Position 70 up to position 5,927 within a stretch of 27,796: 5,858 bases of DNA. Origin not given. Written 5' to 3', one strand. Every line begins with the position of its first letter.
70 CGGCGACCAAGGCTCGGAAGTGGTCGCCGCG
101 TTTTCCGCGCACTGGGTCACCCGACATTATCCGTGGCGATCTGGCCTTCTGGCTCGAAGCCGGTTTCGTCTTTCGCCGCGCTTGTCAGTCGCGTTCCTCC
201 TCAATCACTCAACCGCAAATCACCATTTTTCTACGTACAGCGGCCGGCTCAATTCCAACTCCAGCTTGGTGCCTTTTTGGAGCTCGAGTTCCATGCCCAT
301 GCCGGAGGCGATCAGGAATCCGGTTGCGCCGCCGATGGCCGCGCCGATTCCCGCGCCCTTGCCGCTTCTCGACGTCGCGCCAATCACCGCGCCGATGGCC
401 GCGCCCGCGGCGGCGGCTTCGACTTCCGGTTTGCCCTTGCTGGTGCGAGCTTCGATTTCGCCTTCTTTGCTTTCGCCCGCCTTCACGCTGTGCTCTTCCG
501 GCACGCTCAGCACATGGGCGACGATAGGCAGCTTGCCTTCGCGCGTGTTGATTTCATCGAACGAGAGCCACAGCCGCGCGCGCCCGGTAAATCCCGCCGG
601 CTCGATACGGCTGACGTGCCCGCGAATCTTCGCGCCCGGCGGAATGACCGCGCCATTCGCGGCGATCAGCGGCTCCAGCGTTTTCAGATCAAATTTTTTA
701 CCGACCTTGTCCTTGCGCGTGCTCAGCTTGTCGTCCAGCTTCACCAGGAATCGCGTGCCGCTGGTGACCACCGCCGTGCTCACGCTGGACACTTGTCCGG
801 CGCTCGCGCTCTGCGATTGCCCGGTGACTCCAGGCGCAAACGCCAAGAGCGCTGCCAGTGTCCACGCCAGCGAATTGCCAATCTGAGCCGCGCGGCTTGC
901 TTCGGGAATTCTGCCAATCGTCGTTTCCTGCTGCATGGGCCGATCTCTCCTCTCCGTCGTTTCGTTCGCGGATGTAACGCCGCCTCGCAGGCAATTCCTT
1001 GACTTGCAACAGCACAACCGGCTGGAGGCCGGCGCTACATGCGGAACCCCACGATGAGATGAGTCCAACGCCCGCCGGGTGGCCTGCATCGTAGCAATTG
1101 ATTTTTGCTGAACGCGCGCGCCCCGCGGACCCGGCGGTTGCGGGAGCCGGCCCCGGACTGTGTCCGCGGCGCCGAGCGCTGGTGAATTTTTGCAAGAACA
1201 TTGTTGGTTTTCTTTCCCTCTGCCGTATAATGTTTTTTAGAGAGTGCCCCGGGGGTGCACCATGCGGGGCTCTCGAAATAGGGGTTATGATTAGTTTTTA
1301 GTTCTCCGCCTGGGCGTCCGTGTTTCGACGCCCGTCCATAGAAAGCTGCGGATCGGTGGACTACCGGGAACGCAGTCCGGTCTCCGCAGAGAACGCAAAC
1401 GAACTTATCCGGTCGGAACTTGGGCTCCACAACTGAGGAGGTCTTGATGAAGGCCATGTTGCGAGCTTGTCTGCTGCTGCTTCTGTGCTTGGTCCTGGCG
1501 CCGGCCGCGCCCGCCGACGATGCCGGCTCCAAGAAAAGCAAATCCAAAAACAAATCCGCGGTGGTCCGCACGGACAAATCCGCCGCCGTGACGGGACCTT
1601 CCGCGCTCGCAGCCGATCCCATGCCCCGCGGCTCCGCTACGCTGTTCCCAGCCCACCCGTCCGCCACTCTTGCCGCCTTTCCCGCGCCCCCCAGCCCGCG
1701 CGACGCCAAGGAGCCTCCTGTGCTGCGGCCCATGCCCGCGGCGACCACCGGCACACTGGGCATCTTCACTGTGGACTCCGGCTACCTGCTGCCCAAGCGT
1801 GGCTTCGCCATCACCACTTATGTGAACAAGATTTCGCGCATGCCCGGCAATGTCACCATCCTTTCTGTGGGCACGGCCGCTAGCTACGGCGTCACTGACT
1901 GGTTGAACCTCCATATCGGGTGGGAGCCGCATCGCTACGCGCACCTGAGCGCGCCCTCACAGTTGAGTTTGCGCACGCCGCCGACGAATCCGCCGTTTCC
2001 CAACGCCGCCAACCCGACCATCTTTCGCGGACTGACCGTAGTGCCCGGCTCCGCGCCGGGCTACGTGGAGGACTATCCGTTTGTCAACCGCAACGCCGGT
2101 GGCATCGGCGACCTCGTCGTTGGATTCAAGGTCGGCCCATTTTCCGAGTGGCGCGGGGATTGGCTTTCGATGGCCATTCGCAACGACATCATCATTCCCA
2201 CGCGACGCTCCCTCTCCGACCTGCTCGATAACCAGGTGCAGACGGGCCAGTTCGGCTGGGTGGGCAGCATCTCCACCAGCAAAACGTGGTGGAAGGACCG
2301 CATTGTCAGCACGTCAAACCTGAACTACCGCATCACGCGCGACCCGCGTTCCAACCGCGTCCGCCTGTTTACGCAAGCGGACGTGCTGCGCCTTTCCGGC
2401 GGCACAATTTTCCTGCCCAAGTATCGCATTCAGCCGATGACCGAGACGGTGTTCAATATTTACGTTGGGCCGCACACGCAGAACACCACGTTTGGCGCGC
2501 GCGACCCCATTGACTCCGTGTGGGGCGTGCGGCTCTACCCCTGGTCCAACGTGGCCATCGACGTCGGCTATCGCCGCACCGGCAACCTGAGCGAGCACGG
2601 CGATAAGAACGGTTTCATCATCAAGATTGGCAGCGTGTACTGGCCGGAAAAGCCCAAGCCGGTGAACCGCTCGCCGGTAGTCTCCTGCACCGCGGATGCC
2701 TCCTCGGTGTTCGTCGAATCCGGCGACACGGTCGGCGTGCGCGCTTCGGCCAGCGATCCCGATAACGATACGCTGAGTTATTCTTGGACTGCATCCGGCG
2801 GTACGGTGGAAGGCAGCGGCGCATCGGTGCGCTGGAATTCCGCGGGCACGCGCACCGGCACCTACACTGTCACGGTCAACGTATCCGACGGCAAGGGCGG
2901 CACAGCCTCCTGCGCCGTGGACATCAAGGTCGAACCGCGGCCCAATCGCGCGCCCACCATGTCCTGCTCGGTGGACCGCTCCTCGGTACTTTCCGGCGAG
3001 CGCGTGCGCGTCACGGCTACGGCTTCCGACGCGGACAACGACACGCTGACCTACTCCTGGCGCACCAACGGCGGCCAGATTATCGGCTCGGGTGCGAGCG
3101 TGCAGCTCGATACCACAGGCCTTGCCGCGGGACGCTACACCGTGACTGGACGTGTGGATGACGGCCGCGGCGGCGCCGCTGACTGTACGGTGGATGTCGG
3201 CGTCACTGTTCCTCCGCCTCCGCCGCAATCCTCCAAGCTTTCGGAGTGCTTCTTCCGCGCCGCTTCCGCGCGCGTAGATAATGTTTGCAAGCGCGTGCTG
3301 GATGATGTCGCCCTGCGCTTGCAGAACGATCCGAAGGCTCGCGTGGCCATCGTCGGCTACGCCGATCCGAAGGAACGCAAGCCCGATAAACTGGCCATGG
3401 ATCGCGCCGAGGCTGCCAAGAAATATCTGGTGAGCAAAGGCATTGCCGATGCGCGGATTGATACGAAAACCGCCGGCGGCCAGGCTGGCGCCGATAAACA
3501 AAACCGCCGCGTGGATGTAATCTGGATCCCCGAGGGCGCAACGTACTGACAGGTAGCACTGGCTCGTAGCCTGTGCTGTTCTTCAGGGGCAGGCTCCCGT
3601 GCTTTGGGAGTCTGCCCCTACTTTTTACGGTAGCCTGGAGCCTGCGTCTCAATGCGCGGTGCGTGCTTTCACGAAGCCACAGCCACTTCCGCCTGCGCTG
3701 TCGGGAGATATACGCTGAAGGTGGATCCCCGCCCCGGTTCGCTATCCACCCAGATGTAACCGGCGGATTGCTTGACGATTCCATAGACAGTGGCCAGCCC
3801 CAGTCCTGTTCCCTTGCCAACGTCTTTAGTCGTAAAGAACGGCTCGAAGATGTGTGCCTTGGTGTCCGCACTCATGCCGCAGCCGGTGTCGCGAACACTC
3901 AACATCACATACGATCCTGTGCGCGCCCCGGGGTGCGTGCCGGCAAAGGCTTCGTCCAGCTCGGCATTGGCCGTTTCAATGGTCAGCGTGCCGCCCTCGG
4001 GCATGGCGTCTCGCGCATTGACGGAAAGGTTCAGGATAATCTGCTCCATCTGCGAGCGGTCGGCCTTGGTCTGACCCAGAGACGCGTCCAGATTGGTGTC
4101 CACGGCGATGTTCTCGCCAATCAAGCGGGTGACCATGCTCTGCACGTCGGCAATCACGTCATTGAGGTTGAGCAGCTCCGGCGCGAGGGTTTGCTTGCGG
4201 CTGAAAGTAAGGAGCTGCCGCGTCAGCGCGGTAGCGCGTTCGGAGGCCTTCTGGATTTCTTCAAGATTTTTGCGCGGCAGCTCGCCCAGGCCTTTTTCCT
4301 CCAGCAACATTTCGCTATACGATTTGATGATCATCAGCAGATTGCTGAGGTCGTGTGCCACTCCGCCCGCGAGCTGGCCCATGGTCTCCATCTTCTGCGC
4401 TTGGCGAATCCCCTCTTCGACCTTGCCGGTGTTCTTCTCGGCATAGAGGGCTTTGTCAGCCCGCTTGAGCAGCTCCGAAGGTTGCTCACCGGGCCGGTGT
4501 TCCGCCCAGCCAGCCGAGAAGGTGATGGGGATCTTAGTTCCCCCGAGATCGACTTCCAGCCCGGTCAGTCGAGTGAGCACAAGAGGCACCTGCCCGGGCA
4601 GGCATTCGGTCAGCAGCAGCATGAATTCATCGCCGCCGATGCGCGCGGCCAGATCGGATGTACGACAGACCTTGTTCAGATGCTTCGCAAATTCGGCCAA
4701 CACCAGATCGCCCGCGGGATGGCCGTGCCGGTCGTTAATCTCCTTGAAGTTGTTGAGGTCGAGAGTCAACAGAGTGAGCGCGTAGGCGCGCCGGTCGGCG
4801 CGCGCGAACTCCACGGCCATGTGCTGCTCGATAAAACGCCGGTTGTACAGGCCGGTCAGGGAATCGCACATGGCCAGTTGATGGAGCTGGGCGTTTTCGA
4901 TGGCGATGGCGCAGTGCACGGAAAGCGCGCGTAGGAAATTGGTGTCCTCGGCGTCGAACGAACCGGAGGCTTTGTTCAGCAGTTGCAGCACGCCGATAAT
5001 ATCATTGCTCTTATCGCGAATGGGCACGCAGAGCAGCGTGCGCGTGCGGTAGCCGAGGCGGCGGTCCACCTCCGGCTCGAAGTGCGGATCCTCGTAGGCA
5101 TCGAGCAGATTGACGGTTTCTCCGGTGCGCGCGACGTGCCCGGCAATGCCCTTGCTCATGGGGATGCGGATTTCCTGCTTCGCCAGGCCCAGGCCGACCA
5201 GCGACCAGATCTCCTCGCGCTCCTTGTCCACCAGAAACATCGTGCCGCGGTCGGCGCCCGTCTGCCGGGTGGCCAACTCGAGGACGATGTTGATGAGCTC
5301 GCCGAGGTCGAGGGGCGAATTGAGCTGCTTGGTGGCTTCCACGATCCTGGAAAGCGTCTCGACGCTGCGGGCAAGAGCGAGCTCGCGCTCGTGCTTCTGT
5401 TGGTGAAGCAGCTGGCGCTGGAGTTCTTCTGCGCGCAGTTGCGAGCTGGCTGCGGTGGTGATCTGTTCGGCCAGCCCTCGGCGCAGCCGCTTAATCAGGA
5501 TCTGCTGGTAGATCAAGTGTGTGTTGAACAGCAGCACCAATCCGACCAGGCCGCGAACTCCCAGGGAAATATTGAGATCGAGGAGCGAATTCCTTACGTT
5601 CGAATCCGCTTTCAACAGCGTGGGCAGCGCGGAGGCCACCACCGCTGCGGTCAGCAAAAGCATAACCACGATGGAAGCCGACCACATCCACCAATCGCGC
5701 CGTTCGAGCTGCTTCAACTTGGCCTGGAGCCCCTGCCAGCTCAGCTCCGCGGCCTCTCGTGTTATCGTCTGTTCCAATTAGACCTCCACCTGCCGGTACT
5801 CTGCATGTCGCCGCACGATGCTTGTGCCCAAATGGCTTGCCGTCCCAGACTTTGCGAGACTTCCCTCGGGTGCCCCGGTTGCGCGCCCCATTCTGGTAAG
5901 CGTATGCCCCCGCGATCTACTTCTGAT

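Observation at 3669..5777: Diguanylate cyclase fused directly to a CckA-type histidine kinase (TM-GAF-GGDEF-HisKA-HATPase)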

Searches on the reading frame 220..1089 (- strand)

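Call 37: search_protein_families(library=pfam, proteins=[window:220-1089:-], max_evalue=0.0001)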
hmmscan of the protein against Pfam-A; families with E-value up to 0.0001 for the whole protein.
window:220-1089:- (289 aa): 1 family
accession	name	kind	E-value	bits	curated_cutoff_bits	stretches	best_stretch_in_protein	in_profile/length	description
PF13441.11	Gly-zipper_YMGG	-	1.3e-05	25.2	28.9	1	226-261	7-43/45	YMGG-like Gly-zipper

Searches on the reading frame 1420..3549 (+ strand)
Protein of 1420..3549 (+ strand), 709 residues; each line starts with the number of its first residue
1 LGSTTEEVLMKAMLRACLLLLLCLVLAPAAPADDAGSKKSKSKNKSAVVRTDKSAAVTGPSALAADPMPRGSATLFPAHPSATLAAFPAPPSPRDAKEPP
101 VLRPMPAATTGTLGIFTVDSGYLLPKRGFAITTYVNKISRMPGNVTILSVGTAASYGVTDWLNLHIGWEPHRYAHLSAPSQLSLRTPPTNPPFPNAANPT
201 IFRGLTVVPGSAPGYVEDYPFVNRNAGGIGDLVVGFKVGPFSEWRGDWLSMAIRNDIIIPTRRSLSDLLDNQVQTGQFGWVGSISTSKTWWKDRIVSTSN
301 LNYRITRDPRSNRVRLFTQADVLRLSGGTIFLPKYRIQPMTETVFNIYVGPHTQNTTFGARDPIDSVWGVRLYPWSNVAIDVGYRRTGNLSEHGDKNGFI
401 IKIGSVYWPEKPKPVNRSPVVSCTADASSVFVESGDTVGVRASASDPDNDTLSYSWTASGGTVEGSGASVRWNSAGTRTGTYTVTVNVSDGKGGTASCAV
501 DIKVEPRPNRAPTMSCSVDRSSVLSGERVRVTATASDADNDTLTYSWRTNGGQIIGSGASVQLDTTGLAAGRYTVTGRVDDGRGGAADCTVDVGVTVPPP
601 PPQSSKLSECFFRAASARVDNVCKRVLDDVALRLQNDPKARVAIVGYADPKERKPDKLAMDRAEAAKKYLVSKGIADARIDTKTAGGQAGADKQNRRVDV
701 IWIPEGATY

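Call 37: search_protein_families(library=pfam, proteins=[window:1420-3549:+], max_evalue=0.0001)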
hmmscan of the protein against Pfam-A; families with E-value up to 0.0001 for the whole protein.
window:1420-3549:+ (709 aa): 8 families
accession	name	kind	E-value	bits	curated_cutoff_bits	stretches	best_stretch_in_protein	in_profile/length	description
PF17963.7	Big_9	-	8.4e-15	55.9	23.6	2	416-502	1-88/89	Bacterial Ig domain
PF18911.6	PKD_4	-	5.5e-14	52.4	27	2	417-499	2-79/85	PKD domain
PF22352.2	K319L-like_PKD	-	3.1e-12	46.8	27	1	431-504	6-84/84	K319L-like, PKD domain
PF00801.26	PKD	-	6.7e-12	45.7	23.5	1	425-496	4-73/80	PKD domain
PF00691.25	OmpA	-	6.6e-11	42.9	27.2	1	611-697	1-91/98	OmpA family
PF17803.7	Cadherin_4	-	9.1e-07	29.7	25.1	0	414-477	9-68/71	Bacterial cadherin-like domain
PF17892.7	Cadherin_5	-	3.9e-06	27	26.5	0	416-504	2-97/98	Cadherin-like domain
PF17957.7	Big_7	-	2.4e-05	25.3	24.1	0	419-486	1-70/70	Bacterial Ig domain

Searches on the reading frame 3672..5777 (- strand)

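Call 4: search_protein_families(library=pfam, proteins=[window:3672-5777:-], max_evalue=0.01)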
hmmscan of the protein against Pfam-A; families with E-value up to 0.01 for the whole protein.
window:3672-5777:- (702 aa): 7 families
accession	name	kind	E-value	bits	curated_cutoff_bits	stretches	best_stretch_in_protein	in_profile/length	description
PF00990.26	GGDEF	-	3.2e-39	134.7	23.8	1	302-452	1-159/161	Diguanylate cyclase, GGDEF domain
PF02518.31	HATPase_c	-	8.4e-23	81.4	26.4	1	573-694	2-110/111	Histidine kinase-, DNA gyrase B-, and HSP90-like ATPase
PF01590.32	GAF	-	1.2e-19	71.6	22.4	1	157-293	1-133/133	GAF domain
PF13185.12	GAF_2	-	1.1e-17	64.9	28.6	1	156-294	2-136/136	GAF domain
PF00512.31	HisKA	-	7e-11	42.5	26.9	1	466-529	2-64/66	His Kinase A (phospho-acceptor) domain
PF13492.12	GAF_3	-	3.9e-10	40.7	27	1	157-295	1-129/129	GAF domain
PF10090.15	HPTransfase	-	0.0033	17.6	22.9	0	579-613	34-68/123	Histidine phosphotransferase C-terminal domain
